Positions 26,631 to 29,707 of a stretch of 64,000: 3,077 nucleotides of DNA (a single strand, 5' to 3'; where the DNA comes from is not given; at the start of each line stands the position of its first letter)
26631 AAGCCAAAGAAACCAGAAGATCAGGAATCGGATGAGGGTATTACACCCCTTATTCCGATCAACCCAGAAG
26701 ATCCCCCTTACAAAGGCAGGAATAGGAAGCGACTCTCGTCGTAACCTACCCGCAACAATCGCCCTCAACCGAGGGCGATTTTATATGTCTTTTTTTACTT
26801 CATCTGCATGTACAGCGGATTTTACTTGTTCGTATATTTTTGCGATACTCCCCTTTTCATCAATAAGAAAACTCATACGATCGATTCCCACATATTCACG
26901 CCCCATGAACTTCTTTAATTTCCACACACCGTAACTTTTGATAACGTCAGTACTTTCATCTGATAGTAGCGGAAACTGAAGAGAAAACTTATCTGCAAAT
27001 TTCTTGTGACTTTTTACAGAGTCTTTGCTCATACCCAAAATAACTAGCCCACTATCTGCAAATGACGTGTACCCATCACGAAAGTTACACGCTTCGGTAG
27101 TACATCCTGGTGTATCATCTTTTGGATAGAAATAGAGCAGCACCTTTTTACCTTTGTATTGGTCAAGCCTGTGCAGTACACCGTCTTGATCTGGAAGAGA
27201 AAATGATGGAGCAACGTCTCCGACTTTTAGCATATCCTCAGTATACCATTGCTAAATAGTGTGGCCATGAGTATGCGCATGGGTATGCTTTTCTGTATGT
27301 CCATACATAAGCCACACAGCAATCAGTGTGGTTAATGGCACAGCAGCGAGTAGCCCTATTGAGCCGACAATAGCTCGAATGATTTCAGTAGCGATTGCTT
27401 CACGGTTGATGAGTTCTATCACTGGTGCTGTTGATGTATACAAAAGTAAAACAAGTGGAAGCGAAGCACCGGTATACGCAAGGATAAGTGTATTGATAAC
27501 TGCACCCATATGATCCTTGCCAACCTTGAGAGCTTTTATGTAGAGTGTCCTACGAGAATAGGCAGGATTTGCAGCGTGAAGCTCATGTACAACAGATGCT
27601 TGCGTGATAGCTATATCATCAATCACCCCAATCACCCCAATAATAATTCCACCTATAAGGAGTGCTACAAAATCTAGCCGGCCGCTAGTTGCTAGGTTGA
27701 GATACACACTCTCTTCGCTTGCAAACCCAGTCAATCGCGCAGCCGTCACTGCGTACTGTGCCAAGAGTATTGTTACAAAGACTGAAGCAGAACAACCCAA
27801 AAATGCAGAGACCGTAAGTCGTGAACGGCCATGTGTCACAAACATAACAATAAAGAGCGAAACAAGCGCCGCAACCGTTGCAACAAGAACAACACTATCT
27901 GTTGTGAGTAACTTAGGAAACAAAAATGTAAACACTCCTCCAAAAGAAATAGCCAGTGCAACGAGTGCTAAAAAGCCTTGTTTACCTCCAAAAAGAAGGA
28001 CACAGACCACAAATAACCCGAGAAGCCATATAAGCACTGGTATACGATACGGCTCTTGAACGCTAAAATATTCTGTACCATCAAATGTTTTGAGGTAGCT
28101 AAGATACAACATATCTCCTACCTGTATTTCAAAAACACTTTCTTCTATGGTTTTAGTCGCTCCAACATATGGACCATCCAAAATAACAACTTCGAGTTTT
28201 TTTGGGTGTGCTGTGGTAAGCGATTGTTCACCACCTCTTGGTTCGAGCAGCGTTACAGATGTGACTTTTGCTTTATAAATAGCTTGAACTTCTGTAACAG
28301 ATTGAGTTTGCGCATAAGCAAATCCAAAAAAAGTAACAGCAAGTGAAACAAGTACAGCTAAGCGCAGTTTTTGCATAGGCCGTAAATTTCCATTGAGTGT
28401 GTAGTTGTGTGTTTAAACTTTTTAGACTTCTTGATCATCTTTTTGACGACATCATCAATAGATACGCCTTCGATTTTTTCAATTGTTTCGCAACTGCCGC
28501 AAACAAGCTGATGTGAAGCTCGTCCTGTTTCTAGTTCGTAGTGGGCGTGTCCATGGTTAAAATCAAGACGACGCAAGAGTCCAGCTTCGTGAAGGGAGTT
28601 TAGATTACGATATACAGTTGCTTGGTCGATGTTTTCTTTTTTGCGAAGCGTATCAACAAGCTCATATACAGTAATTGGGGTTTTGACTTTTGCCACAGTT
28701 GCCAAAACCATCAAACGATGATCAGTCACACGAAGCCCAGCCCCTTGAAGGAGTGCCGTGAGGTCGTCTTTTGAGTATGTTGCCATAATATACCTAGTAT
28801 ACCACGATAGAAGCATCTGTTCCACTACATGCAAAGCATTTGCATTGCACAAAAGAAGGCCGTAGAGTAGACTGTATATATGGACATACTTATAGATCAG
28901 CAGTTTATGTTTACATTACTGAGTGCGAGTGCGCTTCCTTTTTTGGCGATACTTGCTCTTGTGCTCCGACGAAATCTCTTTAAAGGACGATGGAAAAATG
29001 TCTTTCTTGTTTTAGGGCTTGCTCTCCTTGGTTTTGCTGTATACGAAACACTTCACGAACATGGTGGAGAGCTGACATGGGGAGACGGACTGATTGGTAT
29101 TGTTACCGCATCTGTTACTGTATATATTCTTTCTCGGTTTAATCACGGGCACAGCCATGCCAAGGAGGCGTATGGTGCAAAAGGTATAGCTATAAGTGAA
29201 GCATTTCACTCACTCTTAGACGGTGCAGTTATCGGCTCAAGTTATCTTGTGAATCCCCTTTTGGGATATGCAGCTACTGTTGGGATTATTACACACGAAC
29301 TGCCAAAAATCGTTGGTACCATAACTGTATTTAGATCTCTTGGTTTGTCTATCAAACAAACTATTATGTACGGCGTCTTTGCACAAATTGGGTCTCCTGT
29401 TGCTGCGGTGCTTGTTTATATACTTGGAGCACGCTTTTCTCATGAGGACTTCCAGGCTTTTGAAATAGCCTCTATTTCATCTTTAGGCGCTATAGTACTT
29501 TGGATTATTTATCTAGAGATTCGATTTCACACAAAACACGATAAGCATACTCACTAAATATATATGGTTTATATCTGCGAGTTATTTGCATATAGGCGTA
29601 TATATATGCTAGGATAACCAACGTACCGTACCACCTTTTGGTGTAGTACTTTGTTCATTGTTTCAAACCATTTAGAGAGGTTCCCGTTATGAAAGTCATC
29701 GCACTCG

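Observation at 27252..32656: Divergent, probably Zur-controlled metal-acquisition locus encoding a nicotianamine-synthase homologue.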

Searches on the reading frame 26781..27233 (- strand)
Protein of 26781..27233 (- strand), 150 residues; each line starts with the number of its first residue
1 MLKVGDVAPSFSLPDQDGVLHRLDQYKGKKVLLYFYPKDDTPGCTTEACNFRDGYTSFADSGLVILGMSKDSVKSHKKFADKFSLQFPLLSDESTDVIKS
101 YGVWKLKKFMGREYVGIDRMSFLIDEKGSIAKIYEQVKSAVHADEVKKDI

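Call 3: search_protein_families(library=pfam, proteins=[window:26781-27233:-], max_evalue=0.01)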
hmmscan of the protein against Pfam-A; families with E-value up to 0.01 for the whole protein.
window:26781-27233:- (150 aa): 2 families
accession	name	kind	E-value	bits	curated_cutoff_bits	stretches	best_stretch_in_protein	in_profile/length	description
PF00578.27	AhpC-TSA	-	9.2e-39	132.6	26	1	4-132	1-123/124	AhpC/TSA family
PF08534.16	Redoxin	-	4.1e-22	79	26.6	1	3-139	1-137/148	Redoxin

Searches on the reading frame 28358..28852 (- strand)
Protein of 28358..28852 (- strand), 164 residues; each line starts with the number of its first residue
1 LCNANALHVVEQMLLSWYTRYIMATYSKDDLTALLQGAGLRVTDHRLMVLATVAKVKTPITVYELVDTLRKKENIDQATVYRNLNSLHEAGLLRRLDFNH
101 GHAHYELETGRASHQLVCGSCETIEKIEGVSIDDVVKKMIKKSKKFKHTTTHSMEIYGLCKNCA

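Call 3: search_protein_families(library=pfam, proteins=[window:28358-28852:-], max_evalue=0.01)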
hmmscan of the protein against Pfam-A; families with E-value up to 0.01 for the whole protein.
window:28358-28852:- (164 aa): 9 families
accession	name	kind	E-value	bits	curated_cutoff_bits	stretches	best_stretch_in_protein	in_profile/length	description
PF01475.25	FUR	-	1.9e-21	76.9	23.1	1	38-157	2-121/121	Ferric uptake regulator family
PF12840.13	HTH_20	-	1.1e-05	25.7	27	1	45-94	5-49/51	Helix-turn-helix domain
PF08461.16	HTH_12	-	0.0016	18.8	21.4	1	48-98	2-53/66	Ribonuclease R winged-helix domain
PF01978.25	TrmB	-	0.0019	18.5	25.6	1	66-95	25-54/68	Sugar-specific transcriptional regulator TrmB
PF12802.13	MarR_2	-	0.002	18.7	27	1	42-95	3-52/61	MarR family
PF03965.22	Penicillinase_R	-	0.0042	17.9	22.6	0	47-143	6-99/115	Penicillinase repressor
PF03551.20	PadR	-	0.0042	17.5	27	1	57-95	7-49/75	Transcriptional regulator PadR-like family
PF25213.1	HVO_A0261_N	-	0.0059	16.9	35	1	44-96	11-57/86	HVO_A0261 N-terminal domain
PF09339.16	HTH_IclR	-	0.0094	16.1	22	0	74-95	29-50/52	IclR helix-turn-helix domain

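Call 4: search_protein_families(library=ncbifam, proteins=[window:28358-28852:-], max_evalue=0.01)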
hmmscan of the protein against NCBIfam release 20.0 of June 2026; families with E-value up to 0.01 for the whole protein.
window:28358-28852:- (164 aa): 12 families
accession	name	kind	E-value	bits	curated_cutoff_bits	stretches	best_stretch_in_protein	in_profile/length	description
NF006999.0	PRK09462.1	equivalog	7e-17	61.4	146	1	34-162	7-135/148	ferric iron uptake transcriptional regulator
NF008646.0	PRK11639.1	equivalog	2.7e-15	56.5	167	1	36-163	18-146/171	zinc uptake transcriptional repressor Zur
NF052545.1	TransRegPerRClab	equivalog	1.4e-14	54.2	180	1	29-163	2-134/138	transcriptional regulator PerR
NF051892.1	TransRegFurBacil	equivalog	1.5e-14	54.3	220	1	61-163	42-143/149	ferric iron uptake transcriptional regulator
NF051891.1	TransRegFurHelico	equivalog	1e-10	41.7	200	1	31-164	14-146/148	ferric iron uptake transcriptional regulator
NF045677.1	FeRespRegIrr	equivalog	3.4e-08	33.6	170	1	34-122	3-93/127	Fur family transcriptional regulator Irr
NF047406.1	TransRegPerRTherm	equivalog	9.5e-08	32.3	200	1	41-163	5-125/130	manganese-dependent transcriptional regulator PerR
NF045678.1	TransRegIrrA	equivalog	1.5e-07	31.4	150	1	29-120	7-100/138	iron response transcriptional regulator IrrA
NF047462.1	FUR_perox_PerRA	exception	2.3e-06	28.1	200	1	33-154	10-130/142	peroxide-responsive transcriptional repressor PerRA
NF005061.0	PRK06474.1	equivalog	0.00039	20.4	121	1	46-95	13-59/178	hypothetical protein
NF053606.1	Sta1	subfamily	0.00089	19.3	80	1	43-96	19-67/100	Sta1 family transcriptional regulator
NF040939.2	trans_reg_lrs14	equivalog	0.001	19.1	90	1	42-96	19-69/103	Lrs14 family HTH-type transcriptional regulator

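Call 72: search_solved_structures(query=window:28358-28786:-, max_evalue=0.001, show_alignments=4)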
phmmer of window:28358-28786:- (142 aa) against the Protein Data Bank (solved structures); distinct sequences matched with E-value up to 0.001: 25.
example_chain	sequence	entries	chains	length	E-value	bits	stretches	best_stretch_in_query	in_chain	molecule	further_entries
6d57_A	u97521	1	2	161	2.9e-12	49.9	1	12-141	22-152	Ferric uptake regulation protein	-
4ets_A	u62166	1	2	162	2.9e-12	49.9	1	12-141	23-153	Ferric uptake regulation protein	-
2w57_A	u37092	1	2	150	5.6e-12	49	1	10-139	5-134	FERRIC UPTAKE REGULATION PROTEIN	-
2fe3_A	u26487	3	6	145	4.7e-11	46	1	7-142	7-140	Peroxide operon regulator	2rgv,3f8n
2o03_A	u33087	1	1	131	9.9e-11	44.9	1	14-141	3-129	probable Zinc uptake regulation protein FurB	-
3mwm_A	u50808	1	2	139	1.2e-10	44.7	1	19-142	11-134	Putative metal uptake regulation protein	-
7vo0_G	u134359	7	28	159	2.3e-10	43.8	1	19-142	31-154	Putative metal uptake regulation protein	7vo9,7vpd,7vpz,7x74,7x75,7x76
8j6w_A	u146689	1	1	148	4.4e-10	42.8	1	8-139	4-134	Ferric uptake regulation protein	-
5nbc_A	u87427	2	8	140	4.9e-10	42.7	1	14-141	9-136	Ferric uptake regulation protein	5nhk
9ire_A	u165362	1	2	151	5.4e-10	42.6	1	41-141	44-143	Ferric uptake regulation protein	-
7dh7_A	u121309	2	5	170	5.5e-09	39.3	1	16-142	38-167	Transcriptional regulator fur family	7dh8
3eyy_A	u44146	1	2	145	1.5e-08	37.9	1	12-142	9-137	Putative iron uptake regulatory protein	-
6h1c_A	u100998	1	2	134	8.3e-08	35.5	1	13-118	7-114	Ferric uptake regulation protein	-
1mzb_A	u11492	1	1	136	8.7e-08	35.4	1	13-125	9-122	ferric uptake regulation protein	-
4mtd_A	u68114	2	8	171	1.2e-07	34.9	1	17-141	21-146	Zinc uptake regulation protein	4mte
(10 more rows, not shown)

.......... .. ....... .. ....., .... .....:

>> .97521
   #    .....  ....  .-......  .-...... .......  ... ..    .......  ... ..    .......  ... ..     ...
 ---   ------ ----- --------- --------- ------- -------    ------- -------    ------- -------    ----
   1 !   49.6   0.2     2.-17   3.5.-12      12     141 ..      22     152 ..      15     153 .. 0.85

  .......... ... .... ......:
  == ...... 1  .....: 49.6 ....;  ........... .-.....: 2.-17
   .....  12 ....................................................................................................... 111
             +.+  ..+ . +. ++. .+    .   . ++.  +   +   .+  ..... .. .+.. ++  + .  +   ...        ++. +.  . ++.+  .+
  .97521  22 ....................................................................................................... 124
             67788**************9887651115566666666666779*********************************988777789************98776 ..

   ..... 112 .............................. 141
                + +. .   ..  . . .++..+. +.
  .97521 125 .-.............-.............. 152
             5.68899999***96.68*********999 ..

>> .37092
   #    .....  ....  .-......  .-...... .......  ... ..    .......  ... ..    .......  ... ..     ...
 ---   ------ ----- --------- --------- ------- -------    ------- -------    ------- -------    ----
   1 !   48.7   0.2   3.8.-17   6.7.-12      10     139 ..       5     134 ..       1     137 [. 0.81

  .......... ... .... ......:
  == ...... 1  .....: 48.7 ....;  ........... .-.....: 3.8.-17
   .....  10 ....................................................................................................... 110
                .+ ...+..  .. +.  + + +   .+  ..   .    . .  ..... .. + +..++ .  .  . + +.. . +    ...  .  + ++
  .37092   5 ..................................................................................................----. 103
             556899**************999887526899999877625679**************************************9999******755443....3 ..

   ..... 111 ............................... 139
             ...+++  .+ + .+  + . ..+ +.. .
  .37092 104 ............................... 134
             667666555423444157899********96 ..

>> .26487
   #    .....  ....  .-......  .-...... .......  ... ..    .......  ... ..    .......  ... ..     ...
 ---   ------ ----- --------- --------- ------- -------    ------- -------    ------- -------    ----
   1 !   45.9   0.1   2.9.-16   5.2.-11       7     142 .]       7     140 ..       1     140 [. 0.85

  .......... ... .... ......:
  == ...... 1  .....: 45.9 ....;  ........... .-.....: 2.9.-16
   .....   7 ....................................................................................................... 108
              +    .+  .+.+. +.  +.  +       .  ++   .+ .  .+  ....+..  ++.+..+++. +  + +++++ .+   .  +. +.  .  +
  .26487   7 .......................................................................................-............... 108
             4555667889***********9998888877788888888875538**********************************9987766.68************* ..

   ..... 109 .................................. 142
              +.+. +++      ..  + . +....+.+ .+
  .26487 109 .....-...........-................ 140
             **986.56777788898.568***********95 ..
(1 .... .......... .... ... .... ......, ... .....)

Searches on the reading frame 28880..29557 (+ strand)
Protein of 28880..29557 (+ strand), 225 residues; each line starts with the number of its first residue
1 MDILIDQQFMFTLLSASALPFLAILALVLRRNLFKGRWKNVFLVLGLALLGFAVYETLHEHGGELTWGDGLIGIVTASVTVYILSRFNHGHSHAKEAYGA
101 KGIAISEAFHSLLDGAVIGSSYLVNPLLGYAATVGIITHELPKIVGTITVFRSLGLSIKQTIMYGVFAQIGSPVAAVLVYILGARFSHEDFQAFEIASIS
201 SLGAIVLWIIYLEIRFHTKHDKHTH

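Call 3: search_protein_families(library=pfam, proteins=[window:28880-29557:+], max_evalue=0.01)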
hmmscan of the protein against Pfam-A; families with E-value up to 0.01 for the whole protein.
window:28880-29557:+ (225 aa): 1 family
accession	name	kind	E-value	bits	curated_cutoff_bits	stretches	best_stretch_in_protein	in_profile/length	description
PF02535.28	Zip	-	0.007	16.1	35.1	1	98-178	176-254/323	ZIP Zinc transporter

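Call 4: search_protein_families(library=ncbifam, proteins=[window:28880-29557:+], max_evalue=0.01)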
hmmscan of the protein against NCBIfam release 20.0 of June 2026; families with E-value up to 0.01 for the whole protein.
window:28880-29557:+ (225 aa): 0 families

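Call 23: search_solved_structures(query=window:28880-29557:+, max_evalue=1, show_alignments=1)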
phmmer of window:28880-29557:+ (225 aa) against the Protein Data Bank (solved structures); distinct sequences matched with E-value up to 1: 9.
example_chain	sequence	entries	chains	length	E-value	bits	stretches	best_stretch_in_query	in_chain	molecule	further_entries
7d99_A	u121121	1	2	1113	0.037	17.2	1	42-96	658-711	potassium-chloride co-transporter KCC4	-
6ukn_A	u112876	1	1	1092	0.053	16.7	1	45-96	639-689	Solute carrier family 12 member 7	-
7aip_A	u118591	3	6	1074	0.083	16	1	33-96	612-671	Solute carrier family 12 member 4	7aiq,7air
7tth_A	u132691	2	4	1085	0.085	16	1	33-96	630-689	Solute carrier family 12 member 4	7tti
6kkr_A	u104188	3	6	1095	0.085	16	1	33-96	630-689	Solute carrier family 12 member 4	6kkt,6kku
6m23_A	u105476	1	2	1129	0.18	14.9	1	45-96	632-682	Solute carrier family 12 member 5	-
7d14_A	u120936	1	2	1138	0.19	14.9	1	45-96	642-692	Solute carrier family 12 member 5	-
9rnj_B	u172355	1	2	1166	0.19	14.9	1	45-96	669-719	Isoform 2 of Solute carrier family 12 member 5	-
7d8z_B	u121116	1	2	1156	0.19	14.8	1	45-96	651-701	potassium-chloride cotransporter 2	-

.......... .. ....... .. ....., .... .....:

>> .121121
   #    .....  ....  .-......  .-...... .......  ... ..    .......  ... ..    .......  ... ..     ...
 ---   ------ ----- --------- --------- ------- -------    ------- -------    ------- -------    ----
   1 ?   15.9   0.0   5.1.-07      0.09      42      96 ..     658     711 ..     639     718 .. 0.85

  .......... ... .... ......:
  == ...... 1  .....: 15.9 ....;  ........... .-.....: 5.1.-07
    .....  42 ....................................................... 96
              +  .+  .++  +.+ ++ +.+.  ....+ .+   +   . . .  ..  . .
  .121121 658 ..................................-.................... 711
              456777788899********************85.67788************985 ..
